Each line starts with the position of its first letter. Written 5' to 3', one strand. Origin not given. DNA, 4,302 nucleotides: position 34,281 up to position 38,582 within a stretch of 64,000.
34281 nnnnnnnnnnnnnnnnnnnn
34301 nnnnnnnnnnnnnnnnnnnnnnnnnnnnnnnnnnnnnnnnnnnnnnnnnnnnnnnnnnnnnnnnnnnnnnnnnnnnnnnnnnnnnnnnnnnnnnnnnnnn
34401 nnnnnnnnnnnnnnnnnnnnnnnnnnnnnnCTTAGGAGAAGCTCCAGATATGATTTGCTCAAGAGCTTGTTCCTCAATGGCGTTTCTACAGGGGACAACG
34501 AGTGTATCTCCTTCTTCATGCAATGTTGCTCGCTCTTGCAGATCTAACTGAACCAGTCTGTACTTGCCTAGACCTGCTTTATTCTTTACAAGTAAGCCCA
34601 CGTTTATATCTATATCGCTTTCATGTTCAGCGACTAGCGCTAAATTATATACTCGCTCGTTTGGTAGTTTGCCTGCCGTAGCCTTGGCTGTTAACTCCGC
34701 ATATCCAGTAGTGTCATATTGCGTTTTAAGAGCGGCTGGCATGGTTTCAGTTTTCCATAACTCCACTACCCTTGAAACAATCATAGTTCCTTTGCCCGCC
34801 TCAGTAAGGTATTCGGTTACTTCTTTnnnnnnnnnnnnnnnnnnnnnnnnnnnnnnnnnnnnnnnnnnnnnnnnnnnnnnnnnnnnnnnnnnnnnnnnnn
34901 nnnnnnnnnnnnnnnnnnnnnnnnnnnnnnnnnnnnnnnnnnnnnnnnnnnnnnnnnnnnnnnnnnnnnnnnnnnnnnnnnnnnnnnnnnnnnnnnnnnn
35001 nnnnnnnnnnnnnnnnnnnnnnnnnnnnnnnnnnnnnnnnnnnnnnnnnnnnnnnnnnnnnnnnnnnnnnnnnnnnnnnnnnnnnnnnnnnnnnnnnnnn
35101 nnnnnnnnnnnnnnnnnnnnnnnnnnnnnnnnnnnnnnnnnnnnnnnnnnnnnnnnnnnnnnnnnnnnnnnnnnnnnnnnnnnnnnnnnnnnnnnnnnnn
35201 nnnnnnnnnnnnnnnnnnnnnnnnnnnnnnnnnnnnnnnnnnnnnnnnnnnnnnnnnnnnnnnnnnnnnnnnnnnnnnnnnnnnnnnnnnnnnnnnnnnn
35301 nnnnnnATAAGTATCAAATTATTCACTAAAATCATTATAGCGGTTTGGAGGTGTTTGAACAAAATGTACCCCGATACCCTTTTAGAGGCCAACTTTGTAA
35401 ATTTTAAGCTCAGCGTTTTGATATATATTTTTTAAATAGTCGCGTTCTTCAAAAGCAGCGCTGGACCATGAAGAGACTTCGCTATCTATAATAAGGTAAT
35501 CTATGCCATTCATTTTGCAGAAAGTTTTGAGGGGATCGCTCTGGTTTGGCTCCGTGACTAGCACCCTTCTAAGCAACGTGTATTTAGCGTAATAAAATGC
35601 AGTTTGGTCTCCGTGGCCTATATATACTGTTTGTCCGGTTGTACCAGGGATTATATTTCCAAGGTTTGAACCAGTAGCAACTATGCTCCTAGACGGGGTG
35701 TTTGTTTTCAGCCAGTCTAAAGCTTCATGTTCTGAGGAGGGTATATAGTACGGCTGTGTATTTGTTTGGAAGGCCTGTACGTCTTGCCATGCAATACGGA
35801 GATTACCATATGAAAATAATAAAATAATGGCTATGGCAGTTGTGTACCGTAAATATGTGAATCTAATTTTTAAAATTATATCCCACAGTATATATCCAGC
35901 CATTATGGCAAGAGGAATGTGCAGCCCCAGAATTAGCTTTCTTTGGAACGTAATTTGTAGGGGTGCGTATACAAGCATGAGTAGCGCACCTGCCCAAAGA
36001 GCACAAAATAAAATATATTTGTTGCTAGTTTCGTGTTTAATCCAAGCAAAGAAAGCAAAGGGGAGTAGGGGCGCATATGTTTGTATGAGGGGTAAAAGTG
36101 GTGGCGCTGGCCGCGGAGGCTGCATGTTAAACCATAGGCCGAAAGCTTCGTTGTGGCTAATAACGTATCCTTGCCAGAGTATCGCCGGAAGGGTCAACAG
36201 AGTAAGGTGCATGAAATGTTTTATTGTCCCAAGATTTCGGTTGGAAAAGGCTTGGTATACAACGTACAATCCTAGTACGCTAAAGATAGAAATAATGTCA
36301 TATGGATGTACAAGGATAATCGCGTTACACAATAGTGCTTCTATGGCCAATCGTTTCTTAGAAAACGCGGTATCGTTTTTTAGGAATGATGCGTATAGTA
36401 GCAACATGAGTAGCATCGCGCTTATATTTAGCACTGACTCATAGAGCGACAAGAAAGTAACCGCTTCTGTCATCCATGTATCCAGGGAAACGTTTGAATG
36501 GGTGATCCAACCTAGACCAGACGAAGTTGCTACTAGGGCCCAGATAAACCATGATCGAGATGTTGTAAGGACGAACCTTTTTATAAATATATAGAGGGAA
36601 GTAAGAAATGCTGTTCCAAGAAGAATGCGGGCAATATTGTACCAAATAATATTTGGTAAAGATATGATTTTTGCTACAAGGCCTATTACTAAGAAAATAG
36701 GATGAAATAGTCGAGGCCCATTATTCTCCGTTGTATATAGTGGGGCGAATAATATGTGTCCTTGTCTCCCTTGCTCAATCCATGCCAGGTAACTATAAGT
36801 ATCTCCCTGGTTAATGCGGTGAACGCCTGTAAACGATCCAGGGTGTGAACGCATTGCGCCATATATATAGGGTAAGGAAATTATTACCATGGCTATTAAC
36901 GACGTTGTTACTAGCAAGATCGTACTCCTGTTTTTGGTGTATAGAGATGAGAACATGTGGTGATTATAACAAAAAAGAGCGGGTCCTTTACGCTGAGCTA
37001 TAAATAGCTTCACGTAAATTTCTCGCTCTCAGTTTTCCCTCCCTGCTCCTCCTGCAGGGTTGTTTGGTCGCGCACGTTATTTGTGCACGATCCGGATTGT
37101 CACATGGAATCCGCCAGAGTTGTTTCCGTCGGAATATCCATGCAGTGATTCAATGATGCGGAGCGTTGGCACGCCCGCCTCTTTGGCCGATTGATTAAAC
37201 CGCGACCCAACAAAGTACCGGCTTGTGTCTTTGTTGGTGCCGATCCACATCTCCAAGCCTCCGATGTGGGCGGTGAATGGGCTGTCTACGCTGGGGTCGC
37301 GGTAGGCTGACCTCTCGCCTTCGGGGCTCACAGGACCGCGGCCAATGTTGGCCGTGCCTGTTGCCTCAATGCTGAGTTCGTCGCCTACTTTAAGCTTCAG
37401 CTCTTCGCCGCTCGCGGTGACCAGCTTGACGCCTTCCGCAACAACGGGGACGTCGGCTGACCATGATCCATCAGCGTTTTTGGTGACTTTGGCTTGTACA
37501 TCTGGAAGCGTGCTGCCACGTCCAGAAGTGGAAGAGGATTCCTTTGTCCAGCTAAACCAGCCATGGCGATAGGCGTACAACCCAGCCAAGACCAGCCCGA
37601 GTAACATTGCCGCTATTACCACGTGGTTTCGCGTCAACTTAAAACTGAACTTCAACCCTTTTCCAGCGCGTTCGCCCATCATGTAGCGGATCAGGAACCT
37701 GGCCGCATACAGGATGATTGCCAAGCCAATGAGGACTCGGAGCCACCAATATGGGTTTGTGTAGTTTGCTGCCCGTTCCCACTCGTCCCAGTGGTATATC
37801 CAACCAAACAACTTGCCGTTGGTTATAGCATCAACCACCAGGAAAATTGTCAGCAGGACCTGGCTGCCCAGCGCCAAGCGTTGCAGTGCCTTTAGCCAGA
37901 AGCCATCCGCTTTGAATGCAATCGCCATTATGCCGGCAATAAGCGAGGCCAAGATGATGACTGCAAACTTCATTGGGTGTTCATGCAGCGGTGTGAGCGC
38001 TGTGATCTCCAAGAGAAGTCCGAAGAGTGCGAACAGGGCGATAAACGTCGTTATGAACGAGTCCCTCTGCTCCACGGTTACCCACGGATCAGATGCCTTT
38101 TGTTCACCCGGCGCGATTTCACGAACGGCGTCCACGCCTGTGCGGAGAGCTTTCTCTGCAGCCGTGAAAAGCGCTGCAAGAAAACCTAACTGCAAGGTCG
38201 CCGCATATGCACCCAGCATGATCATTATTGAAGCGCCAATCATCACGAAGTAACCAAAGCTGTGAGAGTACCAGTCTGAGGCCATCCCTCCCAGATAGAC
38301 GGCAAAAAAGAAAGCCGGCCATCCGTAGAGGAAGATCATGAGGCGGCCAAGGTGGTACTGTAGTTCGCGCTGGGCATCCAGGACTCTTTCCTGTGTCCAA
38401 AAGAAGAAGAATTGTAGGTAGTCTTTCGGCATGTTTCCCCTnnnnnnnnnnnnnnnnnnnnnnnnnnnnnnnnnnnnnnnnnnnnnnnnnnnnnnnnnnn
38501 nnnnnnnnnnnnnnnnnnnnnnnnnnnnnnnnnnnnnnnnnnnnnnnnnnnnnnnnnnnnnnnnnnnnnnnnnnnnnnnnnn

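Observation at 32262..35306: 1014-aa hydrophilic orphan protein with no signal peptide or TM helix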

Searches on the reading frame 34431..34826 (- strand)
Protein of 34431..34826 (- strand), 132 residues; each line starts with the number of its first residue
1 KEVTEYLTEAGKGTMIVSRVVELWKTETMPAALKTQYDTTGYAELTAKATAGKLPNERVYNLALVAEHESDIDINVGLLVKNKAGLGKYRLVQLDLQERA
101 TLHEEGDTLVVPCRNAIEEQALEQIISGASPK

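Call 96: search_solved_structures(query=A4, max_evalue=10)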
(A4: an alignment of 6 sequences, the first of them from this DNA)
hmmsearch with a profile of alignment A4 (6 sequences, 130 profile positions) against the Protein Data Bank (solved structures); distinct sequences matched with E-value up to 10: 8.
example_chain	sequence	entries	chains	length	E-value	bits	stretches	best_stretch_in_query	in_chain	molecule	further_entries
3iv1_A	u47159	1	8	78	0.16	15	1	38-86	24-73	Tumor susceptibility gene 101 protein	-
2qlk_A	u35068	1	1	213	0.41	13.7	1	19-58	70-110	Fiber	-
3bq4_A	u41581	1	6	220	0.45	13.6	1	19-58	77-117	Fiber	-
9oc3_F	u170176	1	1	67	0.51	13.4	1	50-86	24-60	Protein FosB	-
5vpa_A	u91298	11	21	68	0.53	13.4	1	50-86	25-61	Protein fosB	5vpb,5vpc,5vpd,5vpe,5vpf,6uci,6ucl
7qca_LL0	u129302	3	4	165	0.85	12.7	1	59-91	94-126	60S ribosomal protein L13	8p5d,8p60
3md3_A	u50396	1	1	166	1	12.4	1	30-96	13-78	Nuclear and cytoplasmic polyadenylated RNA-binding protein PUB1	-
3l88_A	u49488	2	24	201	1.4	12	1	19-57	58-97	Fiber protein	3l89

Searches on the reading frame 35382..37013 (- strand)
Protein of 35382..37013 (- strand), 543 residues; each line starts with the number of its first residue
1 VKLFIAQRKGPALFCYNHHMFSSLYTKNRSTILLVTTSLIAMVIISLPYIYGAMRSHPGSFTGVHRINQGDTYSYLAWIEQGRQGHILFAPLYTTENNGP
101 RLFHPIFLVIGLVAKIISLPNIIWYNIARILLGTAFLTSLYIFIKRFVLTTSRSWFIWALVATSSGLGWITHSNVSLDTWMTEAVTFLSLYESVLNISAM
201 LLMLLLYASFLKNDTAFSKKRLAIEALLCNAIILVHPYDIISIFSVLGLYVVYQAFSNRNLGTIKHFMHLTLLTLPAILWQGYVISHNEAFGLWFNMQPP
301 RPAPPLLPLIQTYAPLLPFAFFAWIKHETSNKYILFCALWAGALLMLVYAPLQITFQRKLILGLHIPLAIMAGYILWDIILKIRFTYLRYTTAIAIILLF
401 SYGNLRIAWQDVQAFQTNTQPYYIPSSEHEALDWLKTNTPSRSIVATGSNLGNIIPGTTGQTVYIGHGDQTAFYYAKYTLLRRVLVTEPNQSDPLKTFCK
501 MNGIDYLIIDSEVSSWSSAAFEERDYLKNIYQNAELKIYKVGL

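Call 5: search_protein_families(library=pfam, proteins=[window:35382-37013:-], max_evalue=0.01)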
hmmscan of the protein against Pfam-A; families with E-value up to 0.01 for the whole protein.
window:35382-37013:- (543 aa): 0 families

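Call 18: search_protein_families(library=ncbifam, proteins=[window:35382-37013:-], max_evalue=0.01)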
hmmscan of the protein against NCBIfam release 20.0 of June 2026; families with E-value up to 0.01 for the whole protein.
window:35382-37013:- (543 aa): 0 families

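Call 19: search_protein_families(library=phrogs, proteins=[window:35382-37013:-], max_evalue=0.01)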
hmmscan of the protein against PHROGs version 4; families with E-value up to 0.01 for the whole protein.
window:35382-37013:- (543 aa): 0 families

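Call 59: list_cluster_members(proteins=[P0001, P0002, window:35439-37013:-, window:37077-38432:-, window:45130-47049:+, window:25077-27611:-])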
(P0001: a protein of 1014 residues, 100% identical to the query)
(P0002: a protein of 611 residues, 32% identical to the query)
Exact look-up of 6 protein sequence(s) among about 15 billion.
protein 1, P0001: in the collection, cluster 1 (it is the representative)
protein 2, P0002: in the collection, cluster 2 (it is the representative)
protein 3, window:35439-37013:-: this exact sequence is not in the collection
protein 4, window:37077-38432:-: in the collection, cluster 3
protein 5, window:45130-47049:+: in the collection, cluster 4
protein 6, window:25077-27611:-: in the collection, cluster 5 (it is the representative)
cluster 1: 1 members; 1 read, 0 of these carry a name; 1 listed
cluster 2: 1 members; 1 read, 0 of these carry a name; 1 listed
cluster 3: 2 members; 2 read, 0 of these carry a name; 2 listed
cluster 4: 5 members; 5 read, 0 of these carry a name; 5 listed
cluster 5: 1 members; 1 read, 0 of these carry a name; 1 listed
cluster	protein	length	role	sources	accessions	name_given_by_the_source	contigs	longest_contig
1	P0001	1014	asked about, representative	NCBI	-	-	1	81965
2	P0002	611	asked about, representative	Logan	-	-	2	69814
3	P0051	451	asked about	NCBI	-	-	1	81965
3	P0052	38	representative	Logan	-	-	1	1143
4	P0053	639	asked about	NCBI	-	-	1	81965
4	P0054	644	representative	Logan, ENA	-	-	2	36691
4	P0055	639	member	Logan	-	-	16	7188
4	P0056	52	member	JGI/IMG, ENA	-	-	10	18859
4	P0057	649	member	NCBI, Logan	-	-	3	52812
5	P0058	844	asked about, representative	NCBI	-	-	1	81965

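Call 69: search_solved_structures(query=window:35382-37013:-, max_evalue=10)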
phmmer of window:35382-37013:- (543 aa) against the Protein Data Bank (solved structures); distinct sequences matched with E-value up to 10: 0.

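Call 72: find_homologous_proteins(query=window:35382-37013:-, max_evalue=0.001)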
Query window:35382-37013:- (543 aa): 48 proteins with E <= 0.001 among 8000 candidates.
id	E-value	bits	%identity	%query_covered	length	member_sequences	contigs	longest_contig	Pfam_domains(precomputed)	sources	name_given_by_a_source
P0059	0.0e+0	1147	100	94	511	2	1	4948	-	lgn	-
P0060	3.6e-110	387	39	92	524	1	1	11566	-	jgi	jgi:hypothetical protein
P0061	6.0e-91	324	36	91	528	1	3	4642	-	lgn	-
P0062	3.4e-85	305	32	91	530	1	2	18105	-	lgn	-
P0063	6.1e-62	228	31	94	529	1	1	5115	-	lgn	-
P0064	2.0e-58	217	34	70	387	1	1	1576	-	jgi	jgi:hypothetical protein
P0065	7.9e-45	172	28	93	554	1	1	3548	-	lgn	-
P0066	1.1e-43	168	27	95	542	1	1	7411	PF20176.4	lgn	-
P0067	1.1e-43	168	29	91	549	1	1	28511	PF20176.4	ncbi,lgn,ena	-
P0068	1.1e-41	161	29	85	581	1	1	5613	-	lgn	-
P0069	1.5e-40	158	29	95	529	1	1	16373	-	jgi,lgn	-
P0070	2.7e-40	157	30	95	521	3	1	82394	-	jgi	jgi:hypothetical protein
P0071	3.1e-40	157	26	93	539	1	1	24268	-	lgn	-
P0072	2.1e-39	154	27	94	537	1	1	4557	-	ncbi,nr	ncbi:hypothetical protein KKG58_01130 [Patescibacteria group bacterium]|nr:hypothetical protein [Pat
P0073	3.6e-39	153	30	77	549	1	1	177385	-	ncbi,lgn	-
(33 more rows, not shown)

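Call 73: find_encoding_contigs(protein=P0060, flank=10000, max_places=2)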
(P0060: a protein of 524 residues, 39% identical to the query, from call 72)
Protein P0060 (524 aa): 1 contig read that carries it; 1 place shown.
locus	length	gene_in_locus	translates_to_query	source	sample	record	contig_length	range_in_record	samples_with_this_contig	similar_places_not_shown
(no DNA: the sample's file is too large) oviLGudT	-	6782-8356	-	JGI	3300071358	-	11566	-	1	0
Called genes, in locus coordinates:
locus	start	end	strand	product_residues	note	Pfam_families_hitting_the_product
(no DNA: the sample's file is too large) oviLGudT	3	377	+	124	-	?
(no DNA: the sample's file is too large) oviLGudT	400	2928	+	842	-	PF26449:DUF8128, PF01935:DUF87 (weak), PF02534:T4SS-DNA_transf (weak), PF10412:TrwB_AAD_bind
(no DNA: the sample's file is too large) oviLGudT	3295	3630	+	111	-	-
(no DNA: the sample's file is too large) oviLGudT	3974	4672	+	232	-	-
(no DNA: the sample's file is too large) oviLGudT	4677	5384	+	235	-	-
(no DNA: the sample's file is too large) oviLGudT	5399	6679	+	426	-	-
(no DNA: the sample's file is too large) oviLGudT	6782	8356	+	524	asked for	-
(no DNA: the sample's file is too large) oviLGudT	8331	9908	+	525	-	-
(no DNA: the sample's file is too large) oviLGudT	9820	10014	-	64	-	-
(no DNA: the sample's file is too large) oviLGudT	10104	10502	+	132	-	-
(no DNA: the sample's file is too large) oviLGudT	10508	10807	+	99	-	PF01541:GIY-YIG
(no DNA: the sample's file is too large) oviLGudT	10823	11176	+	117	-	-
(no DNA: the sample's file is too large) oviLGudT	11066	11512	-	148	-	-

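Call 74: find_encoding_contigs(protein=P0062, flank=10000, max_places=2)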
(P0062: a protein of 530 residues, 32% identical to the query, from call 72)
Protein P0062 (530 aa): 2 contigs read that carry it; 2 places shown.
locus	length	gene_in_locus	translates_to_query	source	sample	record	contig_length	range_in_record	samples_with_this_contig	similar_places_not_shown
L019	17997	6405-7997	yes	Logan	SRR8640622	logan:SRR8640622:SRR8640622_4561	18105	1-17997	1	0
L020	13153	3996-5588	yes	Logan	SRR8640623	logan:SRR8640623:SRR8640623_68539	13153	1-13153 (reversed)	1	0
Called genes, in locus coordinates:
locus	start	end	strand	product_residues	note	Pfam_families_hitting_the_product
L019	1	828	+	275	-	?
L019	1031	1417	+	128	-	-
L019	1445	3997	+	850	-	PF26449:DUF8128, PF02534:T4SS-DNA_transf (faint), PF01935:DUF87 (weak), PF10412:TrwB_AAD_bind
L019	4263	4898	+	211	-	-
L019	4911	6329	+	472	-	-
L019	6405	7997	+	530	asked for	-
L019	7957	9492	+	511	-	-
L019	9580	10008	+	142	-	-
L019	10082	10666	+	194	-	-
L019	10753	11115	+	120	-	PF18908:DUF5663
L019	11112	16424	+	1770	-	-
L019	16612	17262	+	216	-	-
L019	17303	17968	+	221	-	PF04138:GtrA_DPMS_TM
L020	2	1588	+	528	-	?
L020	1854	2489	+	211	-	-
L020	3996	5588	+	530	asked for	-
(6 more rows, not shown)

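Call 76: find_encoding_contigs(protein=P0059, flank=10000, max_places=3)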
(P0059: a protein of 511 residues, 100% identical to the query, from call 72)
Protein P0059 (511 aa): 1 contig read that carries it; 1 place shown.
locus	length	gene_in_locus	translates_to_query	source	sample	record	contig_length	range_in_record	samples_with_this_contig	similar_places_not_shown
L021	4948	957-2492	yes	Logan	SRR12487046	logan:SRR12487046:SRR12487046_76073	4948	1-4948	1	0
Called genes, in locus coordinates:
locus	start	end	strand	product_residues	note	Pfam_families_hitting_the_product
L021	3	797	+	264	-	?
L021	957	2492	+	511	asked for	-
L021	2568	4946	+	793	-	?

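Call 100: find_encoding_contigs(protein=P0061, flank=10000, max_places=3)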
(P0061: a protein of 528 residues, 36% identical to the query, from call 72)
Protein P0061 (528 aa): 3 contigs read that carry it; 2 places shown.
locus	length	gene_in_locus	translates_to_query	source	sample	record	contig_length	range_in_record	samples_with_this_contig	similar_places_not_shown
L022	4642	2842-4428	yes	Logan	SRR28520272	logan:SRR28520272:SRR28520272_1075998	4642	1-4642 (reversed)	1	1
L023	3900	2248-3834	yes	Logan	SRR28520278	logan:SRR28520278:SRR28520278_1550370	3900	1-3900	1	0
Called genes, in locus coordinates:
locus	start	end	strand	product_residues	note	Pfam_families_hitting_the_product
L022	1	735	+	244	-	?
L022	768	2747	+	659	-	-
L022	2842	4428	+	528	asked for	-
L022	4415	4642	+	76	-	?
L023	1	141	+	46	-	?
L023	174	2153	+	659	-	-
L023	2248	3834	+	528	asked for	-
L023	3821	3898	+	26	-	?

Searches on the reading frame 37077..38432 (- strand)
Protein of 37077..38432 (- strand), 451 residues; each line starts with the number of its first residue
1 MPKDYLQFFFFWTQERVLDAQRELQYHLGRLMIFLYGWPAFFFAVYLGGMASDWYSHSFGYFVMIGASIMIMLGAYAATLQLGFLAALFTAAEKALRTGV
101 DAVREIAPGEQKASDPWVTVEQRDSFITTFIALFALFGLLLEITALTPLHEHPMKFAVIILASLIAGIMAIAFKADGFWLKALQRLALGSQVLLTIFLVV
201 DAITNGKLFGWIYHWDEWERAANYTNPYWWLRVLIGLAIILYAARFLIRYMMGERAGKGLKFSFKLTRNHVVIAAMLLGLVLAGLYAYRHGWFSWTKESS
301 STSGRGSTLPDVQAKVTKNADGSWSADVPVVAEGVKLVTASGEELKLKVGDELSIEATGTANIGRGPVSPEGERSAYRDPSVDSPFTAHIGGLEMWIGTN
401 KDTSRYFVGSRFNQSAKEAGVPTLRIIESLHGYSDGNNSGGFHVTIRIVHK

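Call 5: search_protein_families(library=pfam, proteins=[window:37077-38432:-], max_evalue=0.01)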
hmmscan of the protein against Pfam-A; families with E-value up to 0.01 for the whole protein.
window:37077-38432:- (451 aa): 0 families

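Call 18: search_protein_families(library=ncbifam, proteins=[window:37077-38432:-], max_evalue=0.01)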
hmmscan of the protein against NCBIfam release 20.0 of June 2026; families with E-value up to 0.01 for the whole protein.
window:37077-38432:- (451 aa): 1 family
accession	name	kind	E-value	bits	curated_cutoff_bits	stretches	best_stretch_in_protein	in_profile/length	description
TIGR02854.1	spore_II_GA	equivalog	0.00045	19.7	209.55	1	123-254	28-154/293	sigma-E processing peptidase SpoIIGA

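Call 19: search_protein_families(library=phrogs, proteins=[window:37077-38432:-], max_evalue=0.01)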
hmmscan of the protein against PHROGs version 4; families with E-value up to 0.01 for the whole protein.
window:37077-38432:- (451 aa): 0 families

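Call 70: search_solved_structures(query=window:37077-38432:-, max_evalue=10)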
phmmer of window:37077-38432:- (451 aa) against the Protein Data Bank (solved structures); distinct sequences matched with E-value up to 10: 2.
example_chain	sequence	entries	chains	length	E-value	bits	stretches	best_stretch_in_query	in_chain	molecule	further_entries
3q1o_A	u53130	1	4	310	1.1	11.2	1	141-197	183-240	Geranyltranstransferase (IspA)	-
3llw_A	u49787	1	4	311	1.1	11.2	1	141-197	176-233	Geranyltranstransferase (IspA)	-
